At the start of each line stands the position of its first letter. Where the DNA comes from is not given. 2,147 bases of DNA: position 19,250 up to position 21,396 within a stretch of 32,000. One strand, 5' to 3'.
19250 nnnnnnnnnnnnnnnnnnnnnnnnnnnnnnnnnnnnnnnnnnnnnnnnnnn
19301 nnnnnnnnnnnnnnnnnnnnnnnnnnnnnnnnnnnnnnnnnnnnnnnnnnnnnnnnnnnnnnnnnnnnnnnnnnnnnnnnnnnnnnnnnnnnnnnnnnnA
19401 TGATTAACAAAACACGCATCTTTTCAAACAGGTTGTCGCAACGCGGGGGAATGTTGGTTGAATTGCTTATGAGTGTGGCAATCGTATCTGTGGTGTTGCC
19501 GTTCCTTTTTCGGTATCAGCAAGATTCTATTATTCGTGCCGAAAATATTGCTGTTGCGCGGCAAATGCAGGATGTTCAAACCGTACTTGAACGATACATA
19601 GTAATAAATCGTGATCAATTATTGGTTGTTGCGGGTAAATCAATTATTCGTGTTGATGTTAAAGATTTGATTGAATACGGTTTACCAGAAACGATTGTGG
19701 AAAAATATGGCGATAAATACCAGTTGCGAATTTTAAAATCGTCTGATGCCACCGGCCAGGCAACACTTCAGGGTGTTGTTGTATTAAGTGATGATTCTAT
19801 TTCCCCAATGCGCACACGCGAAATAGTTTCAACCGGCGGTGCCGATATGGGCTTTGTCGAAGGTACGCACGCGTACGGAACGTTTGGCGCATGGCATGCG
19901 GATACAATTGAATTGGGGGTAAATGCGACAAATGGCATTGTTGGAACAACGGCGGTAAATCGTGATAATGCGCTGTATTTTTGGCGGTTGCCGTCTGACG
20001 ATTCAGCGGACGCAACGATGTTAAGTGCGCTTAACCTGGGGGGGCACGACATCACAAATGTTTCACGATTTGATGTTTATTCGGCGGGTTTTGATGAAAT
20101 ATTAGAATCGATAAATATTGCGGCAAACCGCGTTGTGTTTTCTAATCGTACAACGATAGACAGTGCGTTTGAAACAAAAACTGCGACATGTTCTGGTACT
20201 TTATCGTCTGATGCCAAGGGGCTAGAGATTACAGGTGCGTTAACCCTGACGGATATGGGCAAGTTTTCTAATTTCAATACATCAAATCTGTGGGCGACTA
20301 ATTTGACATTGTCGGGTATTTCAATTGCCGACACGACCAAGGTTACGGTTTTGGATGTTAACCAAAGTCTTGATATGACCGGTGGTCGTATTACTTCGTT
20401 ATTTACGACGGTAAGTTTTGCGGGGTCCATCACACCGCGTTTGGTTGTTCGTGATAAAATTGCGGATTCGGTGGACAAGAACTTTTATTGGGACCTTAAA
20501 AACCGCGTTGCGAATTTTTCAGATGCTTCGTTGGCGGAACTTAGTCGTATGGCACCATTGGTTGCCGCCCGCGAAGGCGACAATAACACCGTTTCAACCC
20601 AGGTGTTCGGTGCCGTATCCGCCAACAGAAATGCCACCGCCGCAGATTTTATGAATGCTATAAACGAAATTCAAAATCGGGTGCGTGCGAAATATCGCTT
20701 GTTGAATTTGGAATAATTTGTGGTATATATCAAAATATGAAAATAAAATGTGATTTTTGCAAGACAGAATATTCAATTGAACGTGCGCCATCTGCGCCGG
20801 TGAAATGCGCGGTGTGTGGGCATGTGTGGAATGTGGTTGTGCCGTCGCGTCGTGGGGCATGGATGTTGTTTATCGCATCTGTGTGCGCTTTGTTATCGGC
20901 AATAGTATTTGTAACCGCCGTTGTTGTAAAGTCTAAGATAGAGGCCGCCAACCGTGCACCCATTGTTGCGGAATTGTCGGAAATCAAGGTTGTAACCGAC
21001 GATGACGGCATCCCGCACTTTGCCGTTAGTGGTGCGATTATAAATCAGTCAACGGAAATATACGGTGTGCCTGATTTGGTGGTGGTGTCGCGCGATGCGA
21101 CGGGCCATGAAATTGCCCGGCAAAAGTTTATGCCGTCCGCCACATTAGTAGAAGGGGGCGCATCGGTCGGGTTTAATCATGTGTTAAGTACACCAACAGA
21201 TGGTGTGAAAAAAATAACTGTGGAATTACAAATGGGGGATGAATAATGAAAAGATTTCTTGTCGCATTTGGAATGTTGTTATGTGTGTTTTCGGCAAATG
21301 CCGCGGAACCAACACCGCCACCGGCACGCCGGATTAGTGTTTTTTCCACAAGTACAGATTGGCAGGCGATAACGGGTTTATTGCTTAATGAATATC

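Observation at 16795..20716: Operon of three overlapping, paralogous giant type IV pilin-like proteins resembling PilV/shufflon tip adhesins, fixed in tandem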

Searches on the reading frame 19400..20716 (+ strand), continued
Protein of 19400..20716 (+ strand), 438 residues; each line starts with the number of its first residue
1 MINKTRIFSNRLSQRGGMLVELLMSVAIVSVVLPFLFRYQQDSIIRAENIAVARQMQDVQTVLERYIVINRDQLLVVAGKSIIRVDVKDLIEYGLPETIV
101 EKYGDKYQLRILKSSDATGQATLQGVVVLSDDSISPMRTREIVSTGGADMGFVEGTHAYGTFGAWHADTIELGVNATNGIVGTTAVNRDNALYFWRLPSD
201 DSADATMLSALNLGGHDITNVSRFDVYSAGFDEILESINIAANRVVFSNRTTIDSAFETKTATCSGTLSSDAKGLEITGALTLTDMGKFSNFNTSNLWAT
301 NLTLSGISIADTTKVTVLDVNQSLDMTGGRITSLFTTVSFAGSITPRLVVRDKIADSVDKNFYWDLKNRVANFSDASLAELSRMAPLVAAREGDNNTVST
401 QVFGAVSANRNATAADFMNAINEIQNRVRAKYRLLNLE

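Call 37: find_related_loci(query=A1, collection=genome_contigs, flank=10000)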
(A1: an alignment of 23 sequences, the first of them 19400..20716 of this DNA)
Query A1 (438 aa) in genome_contigs; peptide patterns used: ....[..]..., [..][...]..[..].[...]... (x = any residue, [..] = any of these).
193 stretches matched a pattern; 128 encode a relative of the query (tblastn E <= 1e-3); the best 80 are kept; 80 distinct loci.
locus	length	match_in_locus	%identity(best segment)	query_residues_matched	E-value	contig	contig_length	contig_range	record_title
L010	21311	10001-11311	83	1-438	0e+0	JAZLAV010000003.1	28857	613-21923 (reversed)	MAG: Candidatus Enterousia sp. isolate T1900045072_TC20190066.MAGScoT_cleanbin_000021 SGB_4619_k141_517848, whole genome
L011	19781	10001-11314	77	1-438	0e+0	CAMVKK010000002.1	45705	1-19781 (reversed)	MAG TPA_asm: uncultured Alphaproteobacteria bacterium isolate SRR8387720_bin.81_metaWRAP_v1.3_MAG genome assembly, conti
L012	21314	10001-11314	78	1-438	0e+0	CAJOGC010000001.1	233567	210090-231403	uncultured Alphaproteobacteria bacterium isolate Sheep_2_mag_61 genome assembly, contig: scaffold_6, whole genome shotgu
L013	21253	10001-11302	76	5-438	0e+0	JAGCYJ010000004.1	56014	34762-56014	MAG: Alphaproteobacteria bacterium isolate RGIG10235 Yak_Rumen-5__c1180006, whole genome shotgun sequence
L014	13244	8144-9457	67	1-438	0e+0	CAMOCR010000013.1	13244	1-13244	MAG: uncultured Alphaproteobacteria bacterium isolate SRR873604_bin.19_metaWRAP_v1.3_MAG genome assembly, contig: NODE_1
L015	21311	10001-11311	65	1-437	0e+0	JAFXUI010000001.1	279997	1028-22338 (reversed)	MAG: Alphaproteobacteria bacterium isolate RGIG6753 Sheep_Rumen-3__c249916, whole genome shotgun sequence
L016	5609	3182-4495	64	1-438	0e+0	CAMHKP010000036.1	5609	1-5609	MAG: uncultured Alphaproteobacteria bacterium isolate SRR11784293_bin.8_metaWRAP_v1.3_MAG genome assembly, contig: ERZ12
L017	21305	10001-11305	65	1-437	0e+0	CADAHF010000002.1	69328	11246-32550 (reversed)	MAG: uncultured proteobacterium isolate RUG13292 genome assembly, contig: RUG13292_asm_2, whole genome shotgun sequence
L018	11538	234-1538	64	1-437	0e+0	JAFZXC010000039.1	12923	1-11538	MAG: Alphaproteobacteria bacterium isolate RGIG8177 Water_buffalos_Rumen-3__c1886333, whole genome shotgun sequence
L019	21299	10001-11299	60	6-438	2e-179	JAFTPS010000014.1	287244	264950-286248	MAG: Alphaproteobacteria bacterium isolate RGIG4037 Roe_deer_Cecum-5__c5270, whole genome shotgun sequence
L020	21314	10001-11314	59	1-438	2e-178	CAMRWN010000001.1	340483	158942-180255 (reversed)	MAG TPA_asm: uncultured Alphaproteobacteria bacterium isolate SRR13573576_bin.40_metawrap_v1.3_MAG genome assembly, cont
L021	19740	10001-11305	58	3-438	2e-176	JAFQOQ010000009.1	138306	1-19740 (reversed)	MAG: Alphaproteobacteria bacterium isolate RGIG2010 Goat_Colon-1__c162728, whole genome shotgun sequence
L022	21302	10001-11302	58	5-438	8e-175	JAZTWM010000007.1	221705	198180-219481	MAG: Candidatus Enterousia sp. isolate T1900045333_YK20190022.MAGScoT_cleanbin_000042 SGB_6555_k141_849587, whole genome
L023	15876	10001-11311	58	1-438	3e-173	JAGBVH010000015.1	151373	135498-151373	MAG: Alphaproteobacteria bacterium isolate RGIG9479 Yak_Cecum-4__c333429, whole genome shotgun sequence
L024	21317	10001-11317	57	1-438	4e-172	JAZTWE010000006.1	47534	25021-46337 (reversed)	MAG: Candidatus Enterousia sp. isolate T1900045334_YK20190023.MAGScoT_cleanbin_000100 SGB_6575_k141_523930, whole genome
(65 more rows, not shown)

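Call 47: search_solved_structures(query=A1, max_evalue=10)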
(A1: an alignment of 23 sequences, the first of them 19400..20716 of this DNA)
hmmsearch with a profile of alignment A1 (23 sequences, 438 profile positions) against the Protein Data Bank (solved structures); distinct sequences matched with E-value up to 10: 2.
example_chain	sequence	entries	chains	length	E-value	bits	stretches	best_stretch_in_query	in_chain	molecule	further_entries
9egp_A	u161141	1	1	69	0.17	14.1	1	10-66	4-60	Geopilin domain 1 protein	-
7tgg_A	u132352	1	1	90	0.23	13.7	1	6-65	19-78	Geopilin domain 1 protein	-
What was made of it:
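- Closest known: Large type IVb minor pilins TcpB. Different: The profile search of PDB sequences with the P3 family found only marginal hits to pilin N-terminal helices (call 47).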

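Call 48: search_solved_structures(query=A4, max_evalue=1)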
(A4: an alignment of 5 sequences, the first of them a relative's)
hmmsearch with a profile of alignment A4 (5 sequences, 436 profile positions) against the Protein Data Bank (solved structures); distinct sequences matched with E-value up to 1: 15.
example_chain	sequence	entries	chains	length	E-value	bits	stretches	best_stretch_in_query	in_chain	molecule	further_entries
3fy5_A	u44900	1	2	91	0.085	14.9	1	296-343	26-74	Segment polarity protein dishevelled homolog DVL-2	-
1l6o_A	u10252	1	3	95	0.098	14.7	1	296-343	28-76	Segment polarity protein dishevelled homolog DVL-2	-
2f0a_A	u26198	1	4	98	0.1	14.7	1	296-343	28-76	Segment polarity protein dishevelled homolog DVL-2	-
6zbq_A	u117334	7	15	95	0.13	14.3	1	296-335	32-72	Dishevelled, dsh homolog 3 (Drosophila), isoform CRA_b | Segment polarity protein dishevelled homolog DVL-3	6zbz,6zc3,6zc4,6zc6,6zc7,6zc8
1mc7_A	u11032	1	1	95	0.17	14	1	296-342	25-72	Segment polarity protein dishevelled homolog DVL-1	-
8s6a_B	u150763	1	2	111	0.17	13.9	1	296-336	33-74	Segment polarity protein dishevelled homolog DVL-3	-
2kaw_A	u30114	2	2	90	0.19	13.8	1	296-337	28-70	Segment polarity protein dishevelled homolog DVL-1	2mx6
6lca_A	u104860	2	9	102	0.25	13.4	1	296-337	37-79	Segment polarity protein dishevelled homolog DVL-1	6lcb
2rey_A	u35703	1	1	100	0.35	12.9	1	296-343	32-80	Segment polarity protein dishevelled homolog DVL-2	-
8wwr_A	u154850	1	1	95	0.4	12.7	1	296-343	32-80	Segment polarity protein dishevelled homolog DVL-2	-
3cby_A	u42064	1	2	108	0.46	12.5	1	296-343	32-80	Dishevelled-2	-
3cbx_A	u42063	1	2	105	0.47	12.5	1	296-343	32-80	Dishevelled-2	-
3cbz_A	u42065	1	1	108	0.5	12.4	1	296-343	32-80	Dishevelled-2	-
3cc0_A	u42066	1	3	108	0.51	12.4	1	296-343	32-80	Dishevelled-2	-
8yr7_A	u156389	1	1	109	0.52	12.4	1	296-343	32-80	Segment polarity protein dishevelled homolog DVL-2,Rho guanine nucleotide exchange factor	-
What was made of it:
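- Tried and rejected: The only hits were marginal ones to Geobacter pilin N-terminal helices at E 0.17 (calls 47, 48).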

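Call 56: search_protein_representatives(alignment_id=A1)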
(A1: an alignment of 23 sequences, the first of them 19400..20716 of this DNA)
Query: 23 sequences, 438 profile positions. Proteins with E-value up to 0.001 (for the whole library): 308; up to 1e-10: 112; up to 1e-30: 67. The best 150 are listed.
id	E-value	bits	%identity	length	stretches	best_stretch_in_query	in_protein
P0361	7.4e-207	704.0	-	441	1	1-438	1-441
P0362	5.2e-151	520.0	-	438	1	1-437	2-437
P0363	3.5e-144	497.5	-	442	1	1-438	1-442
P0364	2.0e-138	478.5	-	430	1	11-435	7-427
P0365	1.1e-131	456.3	-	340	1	103-438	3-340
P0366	1.0e-127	443.2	-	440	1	10-438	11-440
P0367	1.1e-127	443.2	-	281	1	1-280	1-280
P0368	2.6e-122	425.4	-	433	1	1-437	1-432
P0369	1.7e-121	422.7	-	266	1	1-267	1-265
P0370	7.6e-117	407.4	-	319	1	1-243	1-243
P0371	1.4e-115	403.2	-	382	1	11-297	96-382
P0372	5.7e-109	381.5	-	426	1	11-435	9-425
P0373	6.4e-109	381.3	-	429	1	9-437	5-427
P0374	9.1e-101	354.4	-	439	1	1-435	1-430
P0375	2.2e-99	349.9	-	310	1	129-438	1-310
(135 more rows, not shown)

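Call 58: predict_structure(alignment_id=A5)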
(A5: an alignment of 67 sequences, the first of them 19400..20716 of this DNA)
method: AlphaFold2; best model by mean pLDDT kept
length: 438 residues; sequences in the alignment: 67
mean_pLDDT: 57.8   pTM: 0.39
mean pLDDT of the five models: 57.8, 56.4, 56.2, 53.1, 51.0
residues with pLDDT >= 90: 0; 70-90: 167; 50-70: 121; < 50: 150
segments of 3 or more residues with pLDDT < 50: 1-6, 162-164, 166-170, 191-199, 228-348
pLDDT, mean of each block of 10 residues (from residue 1): 45 61 83 86 82 84 83 64 79 83 79 64 76 71 69 63 46 61 62 39 54 52 49 31 26 25 28 27 30 32 33 36 31 26 37 67 70 62 70 73 79 76 82 68
secondary structure, 60 per line:
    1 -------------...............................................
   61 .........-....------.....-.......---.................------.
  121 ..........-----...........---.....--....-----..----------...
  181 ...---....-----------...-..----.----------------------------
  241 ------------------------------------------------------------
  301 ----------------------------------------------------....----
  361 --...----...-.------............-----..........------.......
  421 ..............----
elements in order: H14-69 H71-74 E81-85 H87-93 H97-106 E107-113 E120-130 H136-146 E150-154 E157-160 E178-183 E187-190 E353-356 E363-365 E370-372 H381-392 H398-407 H414-434
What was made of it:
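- The C-terminal halves could not be modelled, so an adhesin fold is not shown (call 58).
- Tried and rejected: Mean pLDDT was 57.8, and residues 228-348 were unmodelled, so there is no statement on a beta-helix (call 58).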

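Call 60: search_protein_families(library=pfam, alignment_id=A6, max_evalue=0.001)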
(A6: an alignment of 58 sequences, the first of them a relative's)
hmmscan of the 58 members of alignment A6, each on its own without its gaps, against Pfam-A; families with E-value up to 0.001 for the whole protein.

A. member 1, P0378 (609 aa): 0 families

B. families by the number of members that match (of 58 scanned): 4 families
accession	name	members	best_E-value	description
PF04917.17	Shufflon_N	8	4e-69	Bacterial shufflon protein, N-terminal constant region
PF07484.17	Collar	1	2.6e-09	Phage Tail Collar Domain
PF04519.19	Bactofilin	1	3.9e-08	Polymer-forming cytoskeletal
PF00160.26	Pro_isomerase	1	0.00076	Cyclophilin type peptidyl-prolyl cis-trans isomerase/CLD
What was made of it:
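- On PilV / Shufflon_N (PF04917): The P3 HMM retrieves proteins with Shufflon_N at E 4e-69 (calls 56, 60).
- Of 58 distant ones scanned, 8 are Shufflon_N, best E 4e-69 (calls 56, 60).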

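Call 61: fold_search(model_id=the predicted structure, library=pdb)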
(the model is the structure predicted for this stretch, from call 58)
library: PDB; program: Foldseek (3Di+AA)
matches with E <= 10: 274; with E <= 0.001: 0
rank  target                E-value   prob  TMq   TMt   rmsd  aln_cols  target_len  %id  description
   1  4v1o_W                2.8e-01  0.20  0.09  0.09  12.2        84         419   12  Architecture of the RNA polymerase II-Mediator core transcription initiation complex (released 2015-02-04)
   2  7apk_e                3.3e-01  0.21  0.09  0.08  13.7       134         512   16  Structure of the human THO - UAP56 complex (released 2020-12-16)
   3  7apk_E                3.3e-01  0.21  0.09  0.08  13.7       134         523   16  Structure of the human THO - UAP56 complex (released 2020-12-16)
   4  7znk_e                3.3e-01  0.21  0.09  0.08  13.7       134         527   16  Structure of an endogenous human TREX complex bound to mRNA (released 2023-05-03)
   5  7znl_e                3.3e-01  0.21  0.09  0.08  13.7       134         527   16  Structure of the human TREX core THO-UAP56 complex (released 2023-05-17)
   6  7znk_E                3.3e-01  0.21  0.09  0.08  13.7       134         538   16  Structure of an endogenous human TREX complex bound to mRNA (released 2023-05-03)
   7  7znl_E                3.3e-01  0.21  0.09  0.08  13.7       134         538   16  Structure of the human TREX core THO-UAP56 complex (released 2023-05-17)
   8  8bo9_A                4.8e-01  0.16  0.13  0.26   6.0       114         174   10  NanoLuc-D9R/H57A/K89R mutant complexed with azacoelenterazine bound in intra-barrel catalytic site (released 2023-09-27)
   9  8bo9_B                5.4e-01  0.21  0.14  0.29   5.7       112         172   10  NanoLuc-D9R/H57A/K89R mutant complexed with azacoelenterazine bound in intra-barrel catalytic site (released 2023-09-27)
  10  4h62_Q                5.4e-01  0.13  0.09  0.13  12.2        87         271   10  Structure of the Saccharomyces cerevisiae Mediator subcomplex Med17C/Med11C/Med22C (released 2012-10-31)
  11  8bo9_C                6.1e-01  0.20  0.11  0.24   5.3        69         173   10  NanoLuc-D9R/H57A/K89R mutant complexed with azacoelenterazine bound in intra-barrel catalytic site (released 2023-09-27)
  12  7snx_A                7.7e-01  0.18  0.13  0.29   5.7        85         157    8  1.70A Resolution Structure of NanoBiT Complementation Reporter Complex of LgBit and SmBiT Subunits (released 2022-11-16)
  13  4fzl_A                9.2e-01  0.07  0.10  0.16  15.7       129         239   13  High resolution structure of truncated bacteriocin syringacin M from Pseudomonas syringae pv. tomato DC3000 (released 2012-10-03)
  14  7ui9_q                1.0e+00  0.11  0.09  0.08  12.5        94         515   13  Core Mediator-PICearly (Copy A) (released 2023-02-15)
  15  9gsx_X                1.0e+00  0.05  0.10  0.08  34.3       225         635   11  Campylobacter hook-filament junction-cap complex (released 2025-04-09)
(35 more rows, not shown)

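Call 90: find_related_loci(query=A9, collection=metagenome_contigs, flank=10000)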
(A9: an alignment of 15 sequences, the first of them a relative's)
Query A9 (609 aa) in metagenome_contigs; peptide patterns used: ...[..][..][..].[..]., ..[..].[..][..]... (x = any residue, [..] = any of these).
140 stretches matched a pattern; 18 encode a relative of the query (tblastn E <= 1e-3); 18 distinct loci.
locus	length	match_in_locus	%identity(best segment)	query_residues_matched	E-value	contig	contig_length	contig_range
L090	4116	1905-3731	100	1-609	0e+0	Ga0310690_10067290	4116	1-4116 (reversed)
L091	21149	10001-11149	43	2-365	7e-71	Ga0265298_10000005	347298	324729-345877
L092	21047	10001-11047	37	9-374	2e-66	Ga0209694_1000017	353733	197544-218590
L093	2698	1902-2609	49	1-241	9e-60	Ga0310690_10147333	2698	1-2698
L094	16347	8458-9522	36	2-373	2e-58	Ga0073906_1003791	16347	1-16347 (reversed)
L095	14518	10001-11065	36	2-373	2e-58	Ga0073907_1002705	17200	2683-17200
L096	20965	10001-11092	36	2-350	2e-57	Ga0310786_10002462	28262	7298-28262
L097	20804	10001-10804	44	5-252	3e-56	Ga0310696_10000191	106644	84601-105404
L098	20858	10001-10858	45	2-274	2e-55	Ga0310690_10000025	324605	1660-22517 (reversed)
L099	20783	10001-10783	43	5-253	4e-56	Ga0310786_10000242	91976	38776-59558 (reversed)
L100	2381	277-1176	39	2-277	2e-50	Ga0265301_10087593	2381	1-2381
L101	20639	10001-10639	49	22-229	4e-48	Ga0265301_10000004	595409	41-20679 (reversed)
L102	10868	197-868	44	1-229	2e-46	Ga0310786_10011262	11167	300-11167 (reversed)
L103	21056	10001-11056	37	5-373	7e-58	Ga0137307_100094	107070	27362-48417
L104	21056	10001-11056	37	5-373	9e-58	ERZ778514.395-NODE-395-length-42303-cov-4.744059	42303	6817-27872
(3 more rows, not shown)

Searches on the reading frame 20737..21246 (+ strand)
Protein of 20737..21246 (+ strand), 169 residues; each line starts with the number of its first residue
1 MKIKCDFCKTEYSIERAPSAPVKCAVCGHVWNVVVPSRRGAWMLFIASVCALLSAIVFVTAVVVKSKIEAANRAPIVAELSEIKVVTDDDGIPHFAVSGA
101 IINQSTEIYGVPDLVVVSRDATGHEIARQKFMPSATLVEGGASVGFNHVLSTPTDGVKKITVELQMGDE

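Call 4: search_protein_families(library=pfam, proteins=[window:20737-21246:+], max_evalue=1)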
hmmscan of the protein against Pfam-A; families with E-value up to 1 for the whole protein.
window:20737-21246:+ (169 aa): 9 families
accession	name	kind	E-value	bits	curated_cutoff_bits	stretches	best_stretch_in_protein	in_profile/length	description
PF13717.11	Zn_ribbon_4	-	4.5e-05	23.7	30.3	1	1-32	1-36/36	zinc-ribbon domain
PF01667.23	Ribosomal_S27e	-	0.0013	18.9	24.5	1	1-30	6-35/55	Ribosomal protein S27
PF08592.16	Anthrone_oxy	-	0.07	13.8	27.3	1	27-66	21-60/106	Anthrone oxygenase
PF11906.13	DUF3426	-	0.11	13.1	27.7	1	86-137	59-111/147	Protein of unknown function (DUF3426)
PF08271.17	Zn_Ribbon_TF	-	0.15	12.1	29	1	4-32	2-30/43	TFIIB zinc-binding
PF03604.18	Zn_ribbon_RPAB4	-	0.25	11.5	24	1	5-29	3-25/32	DNA directed RNA polymerase, 7 kDa subunit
PF13719.11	Zn_ribbon_5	-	0.26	11.5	29.3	0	1-32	1-36/37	zinc-ribbon domain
PF06170.17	DUF983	-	0.83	10.5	22.6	0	23-66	10-52/85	Protein of unknown function (DUF983)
PF05191.20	ADK_lid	-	0.91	9.9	26.6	0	5-29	4-29/36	Adenylate kinase, active site lid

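Call 5: search_protein_families(library=ncbifam, proteins=[window:20737-21246:+], max_evalue=0.1)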
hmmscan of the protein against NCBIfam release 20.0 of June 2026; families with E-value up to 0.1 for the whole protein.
window:20737-21246:+ (169 aa): 4 families
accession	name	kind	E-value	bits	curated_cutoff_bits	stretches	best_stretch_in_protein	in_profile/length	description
NF001629.0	PRK00415.1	equivalog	3.6e-05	23.2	70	1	1-30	13-42/62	30S ribosomal protein S27e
TIGR02098.1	MJ0042_CXXC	domain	4.4e-05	23.1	20.9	1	1-34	1-38/38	MJ0042-type zinc finger domain-containing protein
NF001606.0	PRK00398.1-3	equivalog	0.044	13.6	72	1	1-29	1-27/44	DNA-directed RNA polymerase subunit P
NF041259.1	mono_DmmA_fam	domain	0.08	13.3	60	0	2-33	51-82/101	dimethylamine monooxygenase subunit DmmA family protein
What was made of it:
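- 20737..21246 (+): ZitP-like gene of 169 aa: an N-terminal CxxC...CxxC zinc ribbon, one transmembrane helix and a periplasmic DUF3426 domain. It starts 20 nt after the P3 stop codon and is linked to the trio in every locus. Zn_ribbon_4 E 4.5e-5 and TIGR02098 23.1 bits against a cut-off of 20.9 (calls 4, 5).
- On ZitP (for the gene at 20737-21246): TIGR02098 is above its cut-off (call 5).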

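Call 85: search_protein_families(library=pfam, alignment_id=A8, max_evalue=0.1)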
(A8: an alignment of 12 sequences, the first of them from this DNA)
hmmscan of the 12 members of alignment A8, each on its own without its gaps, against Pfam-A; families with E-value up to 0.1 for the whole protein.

A. member 1, seq(169 aa): 3 families
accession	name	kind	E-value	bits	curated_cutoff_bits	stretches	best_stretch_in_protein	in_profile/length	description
PF13717.11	Zn_ribbon_4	-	4.5e-05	23.7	30.3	1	1-32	1-36/36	zinc-ribbon domain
PF01667.23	Ribosomal_S27e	-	0.0013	18.9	24.5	1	1-30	6-35/55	Ribosomal protein S27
PF08592.16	Anthrone_oxy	-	0.07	13.8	27.3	1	27-66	21-60/106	Anthrone oxygenase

B. families by the number of members that match (of 12 scanned): 16 families
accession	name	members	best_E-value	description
PF13717.11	Zn_ribbon_4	12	1.5e-05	zinc-ribbon domain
PF11906.13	DUF3426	6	2.7e-06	Protein of unknown function (DUF3426)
PF01667.23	Ribosomal_S27e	6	0.0013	Ribosomal protein S27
PF08592.16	Anthrone_oxy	5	0.0021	Anthrone oxygenase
PF13719.11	Zn_ribbon_5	4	0.0081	zinc-ribbon domain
PF09788.14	Tmemb_55A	3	0.0013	Transmembrane protein 55A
PF13903.11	Claudin_2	3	0.02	PMP-22/EMP/MP20/Claudin tight junction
PF01284.28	MARVEL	1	0.011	Membrane-associating domain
PF19913.5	WCOB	1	0.024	Wolframin C-terminal OB-fold domain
PF10277.15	Frag1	1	0.026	Frag1/DRAM/Sfk1 family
PF05191.20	ADK_lid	1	0.041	Adenylate kinase, active site lid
PF20163.3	DUF6536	1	0.044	Family of unknown function (DUF6536)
PF16957.11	Mal_decarbox_Al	1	0.045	Malonate decarboxylase, alpha subunit, transporter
PF03391.21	Nepo_coat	1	0.046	Nepovirus coat protein, central domain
PF14155.11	DUF4307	1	0.05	Domain of unknown function (DUF4307)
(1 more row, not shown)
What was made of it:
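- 20737..21246 (+): All 12 orthologs scanned hit Zn_ribbon_4, and 6 of 12 hit DUF3426, best E 2.7e-6 (call 85).
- Closest known: ZitP of Caulobacter crescentus. Same: The gene after P3 has the same three-part architecture (calls 4, 5, 85).
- The block is tightly linked to a bitopic ZitP-like membrane protein (call 85).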
